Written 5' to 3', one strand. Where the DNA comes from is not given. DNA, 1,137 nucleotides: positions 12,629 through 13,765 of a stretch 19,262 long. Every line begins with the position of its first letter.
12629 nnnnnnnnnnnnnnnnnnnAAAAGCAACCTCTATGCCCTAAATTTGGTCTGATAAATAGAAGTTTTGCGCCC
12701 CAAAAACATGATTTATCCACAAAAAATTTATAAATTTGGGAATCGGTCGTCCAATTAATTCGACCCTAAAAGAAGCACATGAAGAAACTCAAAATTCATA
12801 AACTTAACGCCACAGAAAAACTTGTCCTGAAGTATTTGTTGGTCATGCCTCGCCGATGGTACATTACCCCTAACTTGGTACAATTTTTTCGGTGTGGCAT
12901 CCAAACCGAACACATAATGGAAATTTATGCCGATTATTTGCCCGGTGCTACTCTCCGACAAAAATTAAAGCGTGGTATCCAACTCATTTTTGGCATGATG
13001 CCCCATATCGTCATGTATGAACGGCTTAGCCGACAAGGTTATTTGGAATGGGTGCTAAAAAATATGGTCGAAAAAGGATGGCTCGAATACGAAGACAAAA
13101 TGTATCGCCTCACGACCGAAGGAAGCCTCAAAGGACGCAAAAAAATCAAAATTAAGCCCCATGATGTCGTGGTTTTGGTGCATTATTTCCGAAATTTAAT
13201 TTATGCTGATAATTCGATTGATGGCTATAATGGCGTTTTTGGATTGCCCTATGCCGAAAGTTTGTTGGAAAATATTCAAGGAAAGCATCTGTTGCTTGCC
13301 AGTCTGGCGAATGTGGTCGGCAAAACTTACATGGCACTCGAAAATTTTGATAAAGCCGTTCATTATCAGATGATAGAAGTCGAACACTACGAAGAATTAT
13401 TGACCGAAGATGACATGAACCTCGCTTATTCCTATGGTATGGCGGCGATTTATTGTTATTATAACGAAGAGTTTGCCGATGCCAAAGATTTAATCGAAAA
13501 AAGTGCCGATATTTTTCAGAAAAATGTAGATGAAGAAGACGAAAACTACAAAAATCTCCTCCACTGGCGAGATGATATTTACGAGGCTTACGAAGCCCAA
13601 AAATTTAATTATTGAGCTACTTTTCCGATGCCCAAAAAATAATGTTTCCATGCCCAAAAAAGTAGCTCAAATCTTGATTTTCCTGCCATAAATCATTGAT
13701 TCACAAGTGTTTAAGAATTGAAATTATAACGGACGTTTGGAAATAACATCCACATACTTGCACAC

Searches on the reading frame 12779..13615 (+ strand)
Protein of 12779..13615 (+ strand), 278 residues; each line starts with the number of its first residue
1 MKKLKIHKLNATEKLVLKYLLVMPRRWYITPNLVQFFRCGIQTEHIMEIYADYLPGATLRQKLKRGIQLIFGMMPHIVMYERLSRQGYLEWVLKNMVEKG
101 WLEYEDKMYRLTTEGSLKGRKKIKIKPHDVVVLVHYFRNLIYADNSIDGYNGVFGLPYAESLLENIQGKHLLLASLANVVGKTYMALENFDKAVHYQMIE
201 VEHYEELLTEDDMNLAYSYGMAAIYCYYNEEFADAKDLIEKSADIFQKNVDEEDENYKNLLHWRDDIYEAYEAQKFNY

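Call 7: search_protein_families(library=pfam, proteins=[window:12779-13615:+], max_evalue=0.01)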
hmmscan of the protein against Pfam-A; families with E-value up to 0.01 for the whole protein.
window:12779-13615:+ (278 aa): 1 family
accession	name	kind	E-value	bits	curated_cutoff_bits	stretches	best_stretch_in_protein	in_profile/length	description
PF13424.12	TPR_12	-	7e-07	29.8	30.1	1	174-248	3-77/77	Tetratricopeptide repeat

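Call 9: search_protein_families(library=ncbifam, proteins=[window:12779-13615:+], max_evalue=0.1)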
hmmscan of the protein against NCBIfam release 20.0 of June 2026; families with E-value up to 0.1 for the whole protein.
window:12779-13615:+ (278 aa): 1 family
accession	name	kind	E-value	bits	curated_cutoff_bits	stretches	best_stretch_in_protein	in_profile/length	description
NF053610.1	Sso10a_fam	subfamily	0.01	15.9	60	1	93-115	38-60/64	Sso10a family chromatin protein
